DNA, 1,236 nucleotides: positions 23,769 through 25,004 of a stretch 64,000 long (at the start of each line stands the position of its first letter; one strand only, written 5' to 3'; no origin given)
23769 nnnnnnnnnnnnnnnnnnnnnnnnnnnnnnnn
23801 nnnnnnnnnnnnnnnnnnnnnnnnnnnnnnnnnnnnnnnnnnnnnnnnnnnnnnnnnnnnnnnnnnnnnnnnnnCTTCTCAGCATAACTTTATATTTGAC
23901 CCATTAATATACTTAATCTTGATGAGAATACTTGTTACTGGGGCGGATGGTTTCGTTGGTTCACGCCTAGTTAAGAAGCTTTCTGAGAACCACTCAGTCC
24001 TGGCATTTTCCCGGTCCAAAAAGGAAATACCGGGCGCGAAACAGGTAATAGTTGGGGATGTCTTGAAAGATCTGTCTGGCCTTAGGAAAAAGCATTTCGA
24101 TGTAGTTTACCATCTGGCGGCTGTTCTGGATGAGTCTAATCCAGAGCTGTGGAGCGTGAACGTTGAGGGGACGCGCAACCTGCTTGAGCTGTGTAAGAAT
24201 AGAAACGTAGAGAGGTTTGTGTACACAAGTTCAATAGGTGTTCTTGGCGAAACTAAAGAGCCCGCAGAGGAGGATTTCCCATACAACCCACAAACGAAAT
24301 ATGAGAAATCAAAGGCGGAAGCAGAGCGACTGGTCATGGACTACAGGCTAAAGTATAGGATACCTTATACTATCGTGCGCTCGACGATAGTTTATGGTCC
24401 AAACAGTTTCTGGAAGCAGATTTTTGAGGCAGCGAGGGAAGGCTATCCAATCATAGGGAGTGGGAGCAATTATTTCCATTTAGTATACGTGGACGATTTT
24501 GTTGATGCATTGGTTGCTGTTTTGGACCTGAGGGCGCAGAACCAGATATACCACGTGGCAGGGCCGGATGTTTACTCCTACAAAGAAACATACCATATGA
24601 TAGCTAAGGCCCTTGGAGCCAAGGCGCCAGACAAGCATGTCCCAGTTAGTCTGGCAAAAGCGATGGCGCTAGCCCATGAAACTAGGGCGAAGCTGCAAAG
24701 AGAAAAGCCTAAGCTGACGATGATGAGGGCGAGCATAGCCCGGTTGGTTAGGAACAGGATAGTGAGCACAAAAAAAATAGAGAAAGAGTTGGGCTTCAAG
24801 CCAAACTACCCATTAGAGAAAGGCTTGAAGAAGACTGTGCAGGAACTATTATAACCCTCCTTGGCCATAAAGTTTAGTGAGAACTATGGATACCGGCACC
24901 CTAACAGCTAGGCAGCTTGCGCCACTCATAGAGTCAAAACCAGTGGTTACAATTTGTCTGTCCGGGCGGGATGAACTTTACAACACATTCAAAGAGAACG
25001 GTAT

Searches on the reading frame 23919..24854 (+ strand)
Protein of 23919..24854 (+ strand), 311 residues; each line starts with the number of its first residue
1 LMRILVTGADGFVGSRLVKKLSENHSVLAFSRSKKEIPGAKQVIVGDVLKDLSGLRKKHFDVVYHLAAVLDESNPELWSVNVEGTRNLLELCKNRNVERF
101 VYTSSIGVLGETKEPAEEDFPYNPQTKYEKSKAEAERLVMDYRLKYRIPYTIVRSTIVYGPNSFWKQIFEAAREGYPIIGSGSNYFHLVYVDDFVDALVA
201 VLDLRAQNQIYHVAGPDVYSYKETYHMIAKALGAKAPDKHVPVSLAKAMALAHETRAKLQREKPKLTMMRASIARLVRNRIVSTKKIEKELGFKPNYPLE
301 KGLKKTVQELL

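Call 46: search_protein_families(library=ncbifam, proteins=[window:23919-24854:+], max_evalue=0.00001)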
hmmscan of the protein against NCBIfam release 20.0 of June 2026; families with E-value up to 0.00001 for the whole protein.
window:23919-24854:+ (311 aa): 24 families
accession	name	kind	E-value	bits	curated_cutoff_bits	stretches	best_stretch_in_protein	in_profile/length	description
TIGR03466.1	HpnA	hypoth_equivalog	9.6e-32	110.2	367.65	1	2-308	1-319/327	hopanoid-associated sugar epimerase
NF042422.1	oxyalk_red_OleD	equivalog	1e-27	97.4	580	1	2-308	1-326/329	2-alkyl-3-oxoalkanoate reductase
TIGR01181.1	dTDP_gluc_dehyt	equivalog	7.8e-27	94.2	365.1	1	3-308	1-309/321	dTDP-glucose 4,6-dehydratase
TIGR04180.1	EDH_00030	hypoth_equivalog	7.4e-24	84.3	475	1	4-235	1-259/297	NAD-dependent 4,6-dehydratase LegB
NF042423.1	oxyalk_red_Shew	equivalog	4.2e-22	78.7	580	1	3-305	10-330/331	2-alkyl-3-oxoalkanoate reductase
NF052578.1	StrlDmthSdmBMthl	equivalog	5.6e-22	78.9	600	1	2-296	1-309/328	sterol demethylase protein SdmB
NF005539.0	PRK07201.1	equivalog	7.4e-22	77.8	549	1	2-272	1-299/657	SDR family oxidoreductase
TIGR02197.1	heptose_epim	equivalog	2.1e-21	76.4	274.6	1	4-242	1-270/316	ADP-glyceromanno-heptose 6-epimerase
TIGR01746.1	Thioester-redct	subfamily_domain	3.6e-21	75.8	213.35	1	57-274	86-320/371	thioester reductase domain-containing protein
NF043036.1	ErythonDh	equivalog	1.4e-20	73.8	325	1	2-145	1-166/321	D-erythronate dehydrogenase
TIGR01179.1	galE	equivalog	6.6e-19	67.9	262.3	1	3-157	1-175/332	UDP-glucose 4-epimerase GalE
TIGR01214.1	rmlD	equivalog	7.7e-19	67.9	224.05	1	3-254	1-252/285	dTDP-4-dehydrorhamnose reductase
TIGR01777.1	yfcH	hypoth_equivalog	1.7e-16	60.6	207.35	1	4-245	1-253/292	TIGR01777 family oxidoreductase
NF007582.0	PRK10217.1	equivalog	2.3e-14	53.3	698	1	107-309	139-330/355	dTDP-glucose 4,6-dehydratase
NF007490.0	PRK10084.1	subfamily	1.5e-13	50.5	649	1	118-308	157-332/361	dTDP-glucose 4,6-dehydratase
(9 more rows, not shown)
